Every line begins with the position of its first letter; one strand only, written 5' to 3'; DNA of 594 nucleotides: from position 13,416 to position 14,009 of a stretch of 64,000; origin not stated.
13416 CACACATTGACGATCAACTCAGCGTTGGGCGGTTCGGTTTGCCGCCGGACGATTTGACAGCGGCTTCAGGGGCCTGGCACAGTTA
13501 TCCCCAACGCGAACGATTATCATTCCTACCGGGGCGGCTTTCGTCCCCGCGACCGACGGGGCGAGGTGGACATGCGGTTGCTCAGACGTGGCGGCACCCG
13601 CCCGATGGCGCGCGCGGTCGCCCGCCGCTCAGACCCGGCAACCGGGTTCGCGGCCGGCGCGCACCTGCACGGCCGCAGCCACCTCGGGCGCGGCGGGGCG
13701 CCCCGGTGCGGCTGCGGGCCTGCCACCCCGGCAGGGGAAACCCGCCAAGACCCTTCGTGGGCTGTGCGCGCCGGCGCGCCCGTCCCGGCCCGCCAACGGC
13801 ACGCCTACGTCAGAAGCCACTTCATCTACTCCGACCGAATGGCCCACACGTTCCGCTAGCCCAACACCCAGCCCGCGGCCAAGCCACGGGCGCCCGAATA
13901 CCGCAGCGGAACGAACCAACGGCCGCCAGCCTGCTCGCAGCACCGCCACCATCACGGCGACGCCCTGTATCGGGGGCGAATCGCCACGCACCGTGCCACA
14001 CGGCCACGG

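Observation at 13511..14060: Second Fur/Zur-like box upstream of the giant LPXTG protein, linking it to the metal-uptake operon 12 kb away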

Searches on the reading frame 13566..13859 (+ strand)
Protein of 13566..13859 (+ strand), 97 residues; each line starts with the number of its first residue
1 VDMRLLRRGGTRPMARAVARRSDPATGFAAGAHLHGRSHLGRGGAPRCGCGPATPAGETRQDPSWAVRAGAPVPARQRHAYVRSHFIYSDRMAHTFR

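Call 8: search_protein_families(library=ncbifam, proteins=[window:13566-13859:+])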
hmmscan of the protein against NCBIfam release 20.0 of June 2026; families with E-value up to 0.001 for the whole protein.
window:13566-13859:+ (97 aa): 0 families

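Call 23: search_protein_families(library=pfam, proteins=[window:13566-13859:+], max_evalue=0.001)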
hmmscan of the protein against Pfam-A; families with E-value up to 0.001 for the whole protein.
window:13566-13859:+ (97 aa): 0 families

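Call 60: search_protein_representatives(protein=window:13566-13856:+)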
Query: 97 residues. Proteins with E-value up to 0.001 (for the whole library): 29; up to 1e-10: 2; up to 1e-30: 1. The best 29 are listed.
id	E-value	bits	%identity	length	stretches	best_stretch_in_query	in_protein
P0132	1.0e-56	205.4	100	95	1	3-97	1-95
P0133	6.5e-11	58.5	51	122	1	19-95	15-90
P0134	4.4e-10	55.9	40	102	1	7-95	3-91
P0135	5.3e-09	52.4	42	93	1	15-94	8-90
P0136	9.6e-09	51.5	49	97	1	15-97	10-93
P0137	4.3e-08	49.5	47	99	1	30-95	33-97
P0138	6.0e-08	49.0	50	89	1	31-97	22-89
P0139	2.3e-07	47.1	39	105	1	14-93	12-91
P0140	5.2e-07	46.0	46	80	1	31-94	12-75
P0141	5.4e-07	45.9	49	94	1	26-92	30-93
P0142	5.7e-07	45.9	43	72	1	32-94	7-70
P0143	5.8e-07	45.8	45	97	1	10-97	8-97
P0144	1.2e-06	44.9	41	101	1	21-95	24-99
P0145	1.2e-06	44.8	44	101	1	10-93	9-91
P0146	1.2e-06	44.8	50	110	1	7-92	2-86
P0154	3.5e-05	40.1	49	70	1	32-94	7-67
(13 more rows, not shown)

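Call 62: find_related_loci(query=A2, collection=genome_contigs, flank=8000)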
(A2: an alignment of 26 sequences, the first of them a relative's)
Query A2 (95 aa) in genome_contigs; peptide patterns used: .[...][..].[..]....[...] (x = any residue, [..] = any of these).
15 stretches matched a pattern; 12 encode a relative of the query (tblastn E <= 1e-3); 12 distinct loci.
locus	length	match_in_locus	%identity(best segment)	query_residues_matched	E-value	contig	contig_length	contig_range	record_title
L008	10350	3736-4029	55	1-95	6e-23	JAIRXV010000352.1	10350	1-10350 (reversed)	MAG: Bifidobacteriaceae bacterium isolate Gsp477_bin183 k119_1813386, whole genome shotgun sequence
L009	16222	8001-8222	51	21-95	2e-15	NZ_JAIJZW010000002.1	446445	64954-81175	Microbacterium marinilacus strain YM11-607 Scaffold2, whole genome shotgun sequence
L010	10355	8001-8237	40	10-94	6e-12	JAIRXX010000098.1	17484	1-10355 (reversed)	MAG: Propionibacteriaceae bacterium isolate Gsp477_bin187 k119_1026105, whole genome shotgun sequence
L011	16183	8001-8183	54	31-90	1e-11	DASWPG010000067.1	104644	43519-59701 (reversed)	MAG TPA_asm: Cellulomonas sp. isolate SMAG_U3461 k141_2043579, whole genome shotgun sequence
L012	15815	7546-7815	43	8-95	2e-11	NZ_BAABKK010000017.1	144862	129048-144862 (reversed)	Arthrobacter gyeryongensis strain JCM 18514 sequence17, whole genome shotgun sequence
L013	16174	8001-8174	48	31-90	4e-11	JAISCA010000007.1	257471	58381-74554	MAG: Propionibacteriaceae bacterium isolate Gx481_bin45 k119_1141472, whole genome shotgun sequence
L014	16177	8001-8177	46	31-91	2e-10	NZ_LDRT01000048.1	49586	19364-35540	Microbacterium testaceum strain NS220 contig_48, whole genome shotgun sequence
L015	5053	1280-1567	43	1-90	2e-10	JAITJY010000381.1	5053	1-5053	MAG: Bifidobacteriaceae bacterium isolate Pcl387_bin30 k119_2641972, whole genome shotgun sequence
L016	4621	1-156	48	38-90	8e-10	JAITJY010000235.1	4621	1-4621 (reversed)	MAG: Bifidobacteriaceae bacterium isolate Pcl387_bin30 k119_2086484, whole genome shotgun sequence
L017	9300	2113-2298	44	30-90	2e-9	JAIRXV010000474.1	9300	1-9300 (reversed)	MAG: Bifidobacteriaceae bacterium isolate Gsp477_bin183 k119_5488455, whole genome shotgun sequence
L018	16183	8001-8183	48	31-90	4e-9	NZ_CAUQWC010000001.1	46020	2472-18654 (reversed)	MAG: uncultured Microbacterium sp. isolate ERR9968899_bin.6_MetaWRAP_v1.3_MAG ERZ21615693.124, whole genome shotgun sequ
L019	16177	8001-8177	50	31-91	3e-8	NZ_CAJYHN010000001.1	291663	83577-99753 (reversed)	MAG: uncultured Microbacterium sp. isolate S3C2912_SP226, whole genome shotgun sequence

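Call 67: search_protein_families(library=ncbifam, proteins=[L008:4105-8958:+, L012:8709-14807:+, L017:3184-7404:+, L009:8408-9067:+, L010:8398-8976:+, L013:8428-9015:+, L015:1990-4869:+], max_evalue=0.001)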
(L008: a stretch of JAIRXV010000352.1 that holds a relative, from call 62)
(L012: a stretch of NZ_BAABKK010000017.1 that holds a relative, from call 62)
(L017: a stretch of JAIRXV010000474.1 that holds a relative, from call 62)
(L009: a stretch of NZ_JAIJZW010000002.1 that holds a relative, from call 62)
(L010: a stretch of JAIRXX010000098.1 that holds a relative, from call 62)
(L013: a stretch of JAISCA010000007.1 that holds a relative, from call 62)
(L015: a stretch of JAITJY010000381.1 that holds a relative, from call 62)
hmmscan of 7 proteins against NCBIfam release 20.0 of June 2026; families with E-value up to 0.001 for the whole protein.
L008:4105-8958:+ (1617 aa): 4 families
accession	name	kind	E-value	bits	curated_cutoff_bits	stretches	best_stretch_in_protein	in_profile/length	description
TIGR03773.1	anch_rpt_wall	hypoth_equivalog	8.5e-87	292.2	190.3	3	1078-1387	11-265/516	TIGR03773 family transporter-associated surface protein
NF038134.1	choice_anch_M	domain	2e-83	279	55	3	1053-1233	3-184/184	choice-of-anchor M domain-containing protein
TIGR03769.1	P_ac_wall_RPT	domain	8.2e-38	128.7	30.9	3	752-791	1-40/41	TIGR03769 domain-containing protein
TIGR03772.1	anch_rpt_subst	equivalog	4e-35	121.4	350.45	3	1144-1237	122-222/486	anchored repeat ABC transporter, substrate-binding protein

L012:8709-14807:+ (2032 aa): 4 families
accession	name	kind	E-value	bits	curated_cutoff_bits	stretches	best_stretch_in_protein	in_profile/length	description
TIGR03773.1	anch_rpt_wall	hypoth_equivalog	9.3e-218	724.3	190.3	8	1195-1570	4-311/516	TIGR03773 family transporter-associated surface protein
NF038134.1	choice_anch_M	domain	1.5e-161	533.6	55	5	1516-1699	1-184/184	choice-of-anchor M domain-containing protein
TIGR03769.1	P_ac_wall_RPT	domain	1.9e-71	236.3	30.9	6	1889-1928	2-41/41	TIGR03769 domain-containing protein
TIGR03772.1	anch_rpt_subst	equivalog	6.7e-67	226.2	350.45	6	1613-1703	125-222/486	anchored repeat ABC transporter, substrate-binding protein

L017:3184-7404:+ (1406 aa): 4 families
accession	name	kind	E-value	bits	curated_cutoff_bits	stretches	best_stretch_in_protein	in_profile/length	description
TIGR03773.1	anch_rpt_wall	hypoth_equivalog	5.9e-78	263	190.3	3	925-1103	7-181/516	TIGR03773 family transporter-associated surface protein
NF038134.1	choice_anch_M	domain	6.3e-75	251.3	55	3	898-1087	3-184/184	choice-of-anchor M domain-containing protein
TIGR03769.1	P_ac_wall_RPT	domain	2.3e-27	95.3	30.9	2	582-622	1-41/41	TIGR03769 domain-containing protein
TIGR03772.1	anch_rpt_subst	equivalog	1.4e-16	60.2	350.45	1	997-1091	123-222/486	anchored repeat ABC transporter, substrate-binding protein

L009:8408-9067:+ (219 aa): 3 families
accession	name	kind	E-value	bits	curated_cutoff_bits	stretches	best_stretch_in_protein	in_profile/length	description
NF038134.1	choice_anch_M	domain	2.8e-08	34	55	1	108-216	79-184/184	choice-of-anchor M domain-containing protein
TIGR03769.1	P_ac_wall_RPT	domain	3.5e-06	27.4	30.9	1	176-216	2-41/41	TIGR03769 domain-containing protein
TIGR03773.1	anch_rpt_wall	hypoth_equivalog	7.6e-06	25.1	190.3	1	110-217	336-438/516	TIGR03773 family transporter-associated surface protein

L010:8398-8976:+ (192 aa): 3 families
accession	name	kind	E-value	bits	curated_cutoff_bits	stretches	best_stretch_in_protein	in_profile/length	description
NF038134.1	choice_anch_M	domain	2.1e-08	34.4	55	1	118-178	100-165/184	choice-of-anchor M domain-containing protein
TIGR03769.1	P_ac_wall_RPT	domain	1.9e-07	31.5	30.9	1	156-189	1-39/41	TIGR03769 domain-containing protein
TIGR03773.1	anch_rpt_wall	hypoth_equivalog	9.3e-05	21.5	190.3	1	152-176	393-417/516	TIGR03773 family transporter-associated surface protein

L013:8428-9015:+ (195 aa): 3 families
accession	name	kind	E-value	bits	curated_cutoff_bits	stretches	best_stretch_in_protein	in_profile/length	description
NF038134.1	choice_anch_M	domain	2e-10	41.1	55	1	103-184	82-168/184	choice-of-anchor M domain-containing protein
TIGR03769.1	P_ac_wall_RPT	domain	7.6e-06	26.4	30.9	1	160-181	2-23/41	TIGR03769 domain-containing protein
TIGR03773.1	anch_rpt_wall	hypoth_equivalog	1.5e-05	24.2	190.3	1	102-179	336-417/516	TIGR03773 family transporter-associated surface protein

L015:1990-4869:+ (959 aa): 6 families
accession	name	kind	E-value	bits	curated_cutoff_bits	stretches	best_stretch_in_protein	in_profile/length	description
TIGR03773.1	anch_rpt_wall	hypoth_equivalog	3.7e-139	465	190.3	2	363-944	10-506/516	TIGR03773 family transporter-associated surface protein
NF038134.1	choice_anch_M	domain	9.2e-85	283.3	55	2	337-519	1-184/184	choice-of-anchor M domain-containing protein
TIGR03772.1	anch_rpt_subst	equivalog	1.6e-40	139.2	350.45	3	427-549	119-246/486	anchored repeat ABC transporter, substrate-binding protein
TIGR03769.1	P_ac_wall_RPT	domain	1.5e-28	99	30.9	2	813-852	2-41/41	TIGR03769 domain-containing protein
NF037973.1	metallo_SslE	exception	0.00012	19.6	3000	1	279-363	46-132/1519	lipoprotein metalloprotease SslE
NF033845.1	MSCRAMM_ClfB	exception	0.00019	19.5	999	0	288-329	553-594/871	MSCRAMM family adhesin clumping factor ClfB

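Call 68: search_protein_families(library=ncbifam, proteins=[L014:9011-14983:+, L011:9369-14552:+, L013:9136-14376:+, L018:9122-13705:+], max_evalue=0.001)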
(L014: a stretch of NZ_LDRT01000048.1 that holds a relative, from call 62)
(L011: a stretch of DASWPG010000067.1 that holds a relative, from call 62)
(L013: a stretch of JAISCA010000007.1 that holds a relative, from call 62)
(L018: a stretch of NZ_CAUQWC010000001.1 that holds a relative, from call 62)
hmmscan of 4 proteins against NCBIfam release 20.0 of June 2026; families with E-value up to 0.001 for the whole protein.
L014:9011-14983:+ (1990 aa): 4 families
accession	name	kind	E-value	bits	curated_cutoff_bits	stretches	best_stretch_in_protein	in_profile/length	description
TIGR03773.1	anch_rpt_wall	hypoth_equivalog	1.4e-217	723.8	190.3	6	1688-1984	233-515/516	TIGR03773 family transporter-associated surface protein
NF038134.1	choice_anch_M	domain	5.7e-158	522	55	4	1145-1326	2-184/184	choice-of-anchor M domain-containing protein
TIGR03772.1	anch_rpt_subst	equivalog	7.6e-70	235.9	350.45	6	1572-1687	121-242/486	anchored repeat ABC transporter, substrate-binding protein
TIGR03769.1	P_ac_wall_RPT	domain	2.2e-65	216.9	30.9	6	1849-1888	2-41/41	TIGR03769 domain-containing protein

L011:9369-14552:+ (1727 aa): 4 families
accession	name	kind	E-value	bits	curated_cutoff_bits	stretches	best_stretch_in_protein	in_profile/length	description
TIGR03773.1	anch_rpt_wall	hypoth_equivalog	2.1e-228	759.4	190.3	6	1204-1428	253-482/516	TIGR03773 family transporter-associated surface protein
NF038134.1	choice_anch_M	domain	2.6e-162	536.1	55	5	970-1150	2-184/184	choice-of-anchor M domain-containing protein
TIGR03769.1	P_ac_wall_RPT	domain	3.7e-67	222.6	30.9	6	1578-1617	2-41/41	TIGR03769 domain-containing protein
TIGR03772.1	anch_rpt_subst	equivalog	4.3e-58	197.1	350.45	7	1516-1623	102-223/486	anchored repeat ABC transporter, substrate-binding protein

L013:9136-14376:+ (1746 aa): 4 families
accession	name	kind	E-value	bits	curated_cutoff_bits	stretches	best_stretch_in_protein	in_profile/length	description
TIGR03773.1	anch_rpt_wall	hypoth_equivalog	1.2e-161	539.2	190.3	7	1462-1674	257-468/516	TIGR03773 family transporter-associated surface protein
NF038134.1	choice_anch_M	domain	9e-124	410.5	55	3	1227-1406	1-184/184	choice-of-anchor M domain-containing protein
TIGR03769.1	P_ac_wall_RPT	domain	5.5e-63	209.3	30.9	4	1599-1638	2-41/41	TIGR03769 domain-containing protein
TIGR03772.1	anch_rpt_subst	equivalog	2.5e-41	141.8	350.45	3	1536-1648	101-227/486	anchored repeat ABC transporter, substrate-binding protein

L018:9122-13705:+ (1527 aa): 6 families
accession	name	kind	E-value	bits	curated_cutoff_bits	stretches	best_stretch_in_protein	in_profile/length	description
TIGR03773.1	anch_rpt_wall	hypoth_equivalog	4.9e-164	547.1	190.3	3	924-1523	10-516/516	TIGR03773 family transporter-associated surface protein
NF038134.1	choice_anch_M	domain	6.3e-109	362.1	55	4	893-1082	2-184/184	choice-of-anchor M domain-containing protein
TIGR03769.1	P_ac_wall_RPT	domain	3.2e-46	155.6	30.9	4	1378-1417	2-41/41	TIGR03769 domain-containing protein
TIGR03772.1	anch_rpt_subst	equivalog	3.7e-34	118.2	350.45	3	1316-1423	102-223/486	anchored repeat ABC transporter, substrate-binding protein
NF012181.0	MSCRAMM_SdrD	exception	1.8e-16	58.8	2500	2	40-194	687-824/1379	MSCRAMM family adhesin SdrD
NF000535.3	MSCRAMM_SdrC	exception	1.8e-10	39.5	1700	1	165-355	499-665/963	MSCRAMM family adhesin SdrC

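Call 69: search_protein_families(library=pfam, alignment_id=A2, max_evalue=1)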
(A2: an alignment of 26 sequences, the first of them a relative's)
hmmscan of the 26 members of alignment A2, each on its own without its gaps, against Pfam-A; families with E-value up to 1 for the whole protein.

A. member 1, P0132 (95 aa): 0 families

B. families by the number of members that match (of 26 scanned): 2 families
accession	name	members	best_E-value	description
PF10615.14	DUF2470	1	0.12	Domain of unknown function (DUF2470)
PF12656.12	G-patch_2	1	0.2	G-patch domain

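Call 70: list_cluster_members(proteins=[P0132, P0133, P0134, P0135, P0136, P0138, P0140, P0143, P0146, P0154])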
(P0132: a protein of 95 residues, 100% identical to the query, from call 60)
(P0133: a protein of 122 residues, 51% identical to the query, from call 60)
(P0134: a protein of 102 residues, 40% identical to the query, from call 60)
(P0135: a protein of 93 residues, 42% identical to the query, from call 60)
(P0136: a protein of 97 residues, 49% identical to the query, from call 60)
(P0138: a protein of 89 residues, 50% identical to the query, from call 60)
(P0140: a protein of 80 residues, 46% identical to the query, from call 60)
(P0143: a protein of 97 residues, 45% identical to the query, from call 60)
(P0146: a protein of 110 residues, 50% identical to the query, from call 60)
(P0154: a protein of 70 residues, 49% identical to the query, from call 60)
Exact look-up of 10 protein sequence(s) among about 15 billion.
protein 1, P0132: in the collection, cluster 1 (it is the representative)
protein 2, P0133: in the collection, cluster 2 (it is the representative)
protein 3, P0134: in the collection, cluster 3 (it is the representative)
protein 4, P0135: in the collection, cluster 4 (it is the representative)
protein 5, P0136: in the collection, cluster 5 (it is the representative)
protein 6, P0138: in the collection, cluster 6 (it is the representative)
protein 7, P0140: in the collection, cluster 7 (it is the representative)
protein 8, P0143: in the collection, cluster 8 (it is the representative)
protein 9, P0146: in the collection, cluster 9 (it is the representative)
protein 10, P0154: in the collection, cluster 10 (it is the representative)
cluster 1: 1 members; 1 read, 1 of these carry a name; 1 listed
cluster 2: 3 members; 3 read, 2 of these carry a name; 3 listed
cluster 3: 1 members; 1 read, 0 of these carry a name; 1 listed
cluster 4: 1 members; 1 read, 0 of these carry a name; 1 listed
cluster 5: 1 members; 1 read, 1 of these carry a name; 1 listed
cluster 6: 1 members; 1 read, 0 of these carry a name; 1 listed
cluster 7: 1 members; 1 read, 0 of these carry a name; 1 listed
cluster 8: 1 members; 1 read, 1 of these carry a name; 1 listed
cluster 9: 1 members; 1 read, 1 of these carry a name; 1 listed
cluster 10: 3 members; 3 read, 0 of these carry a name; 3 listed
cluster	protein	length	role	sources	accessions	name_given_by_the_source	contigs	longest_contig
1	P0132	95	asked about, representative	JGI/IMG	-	hypothetical protein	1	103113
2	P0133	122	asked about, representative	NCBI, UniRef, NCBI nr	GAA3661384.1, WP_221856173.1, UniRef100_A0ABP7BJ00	hypothetical protein [Microbacterium marinilacus] | Uncharacterized protein n=1 Tax=Microbacterium marinilacus TaxID=415209 ...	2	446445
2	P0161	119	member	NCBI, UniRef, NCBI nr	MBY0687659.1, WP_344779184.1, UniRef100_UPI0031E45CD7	hypothetical protein [Microbacterium marinilacus] | hypothetical protein n=1 Tax=Microbacterium marinilacus TaxID=415209 RepID=UPI0031E45CD7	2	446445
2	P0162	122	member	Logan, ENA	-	-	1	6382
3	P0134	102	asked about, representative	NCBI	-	-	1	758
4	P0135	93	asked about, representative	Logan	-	-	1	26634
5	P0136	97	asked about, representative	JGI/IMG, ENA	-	hypothetical protein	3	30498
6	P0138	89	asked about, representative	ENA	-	-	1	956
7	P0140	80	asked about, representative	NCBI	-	-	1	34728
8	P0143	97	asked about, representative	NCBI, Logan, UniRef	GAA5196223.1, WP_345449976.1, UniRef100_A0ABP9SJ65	hypothetical protein GCM10023346_28120 [Arthrobacter gyeryongensis] | Uncharacterized protein n=1 Tax=Arthrobacter gyeryongensis TaxID=1650592 ...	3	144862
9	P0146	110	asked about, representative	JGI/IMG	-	hypothetical protein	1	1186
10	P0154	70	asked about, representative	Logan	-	-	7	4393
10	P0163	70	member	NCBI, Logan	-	-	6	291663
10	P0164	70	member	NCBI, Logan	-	-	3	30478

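Call 71: search_solved_structures(query=A2, max_evalue=1)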
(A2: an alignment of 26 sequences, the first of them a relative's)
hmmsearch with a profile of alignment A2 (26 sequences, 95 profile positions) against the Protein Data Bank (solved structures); distinct sequences matched with E-value up to 1: 0.
